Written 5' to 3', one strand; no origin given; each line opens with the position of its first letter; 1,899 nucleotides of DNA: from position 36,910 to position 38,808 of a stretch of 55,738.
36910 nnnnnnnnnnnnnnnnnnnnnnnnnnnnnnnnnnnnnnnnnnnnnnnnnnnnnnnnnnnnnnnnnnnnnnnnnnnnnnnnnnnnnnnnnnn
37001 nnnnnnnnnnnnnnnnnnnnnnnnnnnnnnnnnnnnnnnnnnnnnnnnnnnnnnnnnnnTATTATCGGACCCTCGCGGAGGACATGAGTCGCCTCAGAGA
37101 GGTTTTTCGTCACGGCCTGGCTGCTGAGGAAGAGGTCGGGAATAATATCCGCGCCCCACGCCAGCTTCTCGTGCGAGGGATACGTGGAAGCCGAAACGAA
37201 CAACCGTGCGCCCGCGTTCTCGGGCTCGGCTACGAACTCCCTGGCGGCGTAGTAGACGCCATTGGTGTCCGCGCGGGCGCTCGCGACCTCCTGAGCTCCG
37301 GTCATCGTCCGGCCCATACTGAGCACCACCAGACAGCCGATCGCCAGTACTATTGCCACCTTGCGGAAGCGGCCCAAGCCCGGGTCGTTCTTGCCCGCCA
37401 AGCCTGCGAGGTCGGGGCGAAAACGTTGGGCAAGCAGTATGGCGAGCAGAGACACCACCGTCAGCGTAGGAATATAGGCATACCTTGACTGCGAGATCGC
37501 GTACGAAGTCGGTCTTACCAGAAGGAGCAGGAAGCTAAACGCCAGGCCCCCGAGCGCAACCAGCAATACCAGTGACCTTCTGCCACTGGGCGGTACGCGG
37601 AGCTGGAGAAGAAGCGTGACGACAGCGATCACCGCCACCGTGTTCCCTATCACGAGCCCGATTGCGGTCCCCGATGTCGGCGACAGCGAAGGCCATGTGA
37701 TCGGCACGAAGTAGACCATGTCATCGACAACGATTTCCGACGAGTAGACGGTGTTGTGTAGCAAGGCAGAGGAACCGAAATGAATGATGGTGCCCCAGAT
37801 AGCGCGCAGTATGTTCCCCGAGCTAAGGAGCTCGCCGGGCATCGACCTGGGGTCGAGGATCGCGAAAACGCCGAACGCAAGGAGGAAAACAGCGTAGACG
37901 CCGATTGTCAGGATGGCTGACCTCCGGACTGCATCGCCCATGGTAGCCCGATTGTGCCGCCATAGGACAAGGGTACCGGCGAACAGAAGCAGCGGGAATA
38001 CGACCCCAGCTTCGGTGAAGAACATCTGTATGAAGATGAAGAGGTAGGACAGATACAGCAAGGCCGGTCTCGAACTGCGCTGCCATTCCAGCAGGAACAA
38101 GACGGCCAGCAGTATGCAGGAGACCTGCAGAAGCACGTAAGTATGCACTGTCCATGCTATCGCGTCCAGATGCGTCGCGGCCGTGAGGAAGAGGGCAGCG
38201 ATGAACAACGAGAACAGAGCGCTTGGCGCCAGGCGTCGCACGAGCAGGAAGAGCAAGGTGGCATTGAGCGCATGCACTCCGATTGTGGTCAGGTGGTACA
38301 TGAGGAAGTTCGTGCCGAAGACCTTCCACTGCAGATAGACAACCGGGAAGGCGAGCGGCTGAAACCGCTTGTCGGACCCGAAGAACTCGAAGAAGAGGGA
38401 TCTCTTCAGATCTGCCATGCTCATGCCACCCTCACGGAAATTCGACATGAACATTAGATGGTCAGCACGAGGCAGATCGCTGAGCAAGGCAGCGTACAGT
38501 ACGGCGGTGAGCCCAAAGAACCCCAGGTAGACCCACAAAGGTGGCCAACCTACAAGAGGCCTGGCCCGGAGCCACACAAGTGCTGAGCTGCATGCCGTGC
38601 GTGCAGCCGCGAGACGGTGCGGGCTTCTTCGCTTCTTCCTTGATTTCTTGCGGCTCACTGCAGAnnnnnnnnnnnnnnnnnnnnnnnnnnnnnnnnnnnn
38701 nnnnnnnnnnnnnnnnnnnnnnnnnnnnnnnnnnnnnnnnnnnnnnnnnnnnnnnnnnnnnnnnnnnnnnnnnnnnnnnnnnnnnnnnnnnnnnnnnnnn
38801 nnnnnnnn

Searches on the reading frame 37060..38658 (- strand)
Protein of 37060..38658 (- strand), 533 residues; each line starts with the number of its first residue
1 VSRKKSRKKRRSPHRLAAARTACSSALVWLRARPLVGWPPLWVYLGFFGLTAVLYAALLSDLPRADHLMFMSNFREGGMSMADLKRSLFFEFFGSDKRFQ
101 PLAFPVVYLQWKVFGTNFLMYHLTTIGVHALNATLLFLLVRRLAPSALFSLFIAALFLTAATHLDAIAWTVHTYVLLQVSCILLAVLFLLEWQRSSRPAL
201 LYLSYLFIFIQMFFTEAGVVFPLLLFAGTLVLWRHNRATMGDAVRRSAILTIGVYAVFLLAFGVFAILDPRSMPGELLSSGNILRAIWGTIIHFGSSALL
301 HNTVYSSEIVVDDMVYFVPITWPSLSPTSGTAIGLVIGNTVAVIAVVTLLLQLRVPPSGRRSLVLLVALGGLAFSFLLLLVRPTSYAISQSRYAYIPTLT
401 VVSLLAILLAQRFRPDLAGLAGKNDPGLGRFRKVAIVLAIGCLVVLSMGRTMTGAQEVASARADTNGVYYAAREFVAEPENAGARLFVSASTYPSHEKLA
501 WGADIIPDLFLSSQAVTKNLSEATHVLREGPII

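Call 96: search_solved_structures(query=A8, max_evalue=10)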
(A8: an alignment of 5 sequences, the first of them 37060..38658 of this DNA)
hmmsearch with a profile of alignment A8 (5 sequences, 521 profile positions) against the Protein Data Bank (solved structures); distinct sequences matched with E-value up to 10: 5.
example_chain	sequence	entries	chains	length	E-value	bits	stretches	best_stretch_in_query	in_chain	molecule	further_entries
9cb2_A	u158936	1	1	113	0.29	12.9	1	53-99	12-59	Uncharacterized HTH La-type RNA-binding protein C1527.03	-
8zo8_QB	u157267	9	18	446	2.1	10.1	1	247-316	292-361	Cytochrome b-c1 complex subunit 1, mitochondrial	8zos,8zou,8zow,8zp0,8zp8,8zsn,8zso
7o37_A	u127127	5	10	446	2.3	10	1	255-315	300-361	Cytochrome b-c1 complex subunit 1, mitochondrial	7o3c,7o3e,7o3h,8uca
5gup_u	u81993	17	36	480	2.4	9.9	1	247-316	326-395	Cytochrome b-c1 complex subunit 1, mitochondrial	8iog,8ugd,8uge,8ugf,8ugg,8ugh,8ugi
8iao_AA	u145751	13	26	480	2.5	9.8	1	255-315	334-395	Cytochrome b-c1 complex subunit 1, mitochondrial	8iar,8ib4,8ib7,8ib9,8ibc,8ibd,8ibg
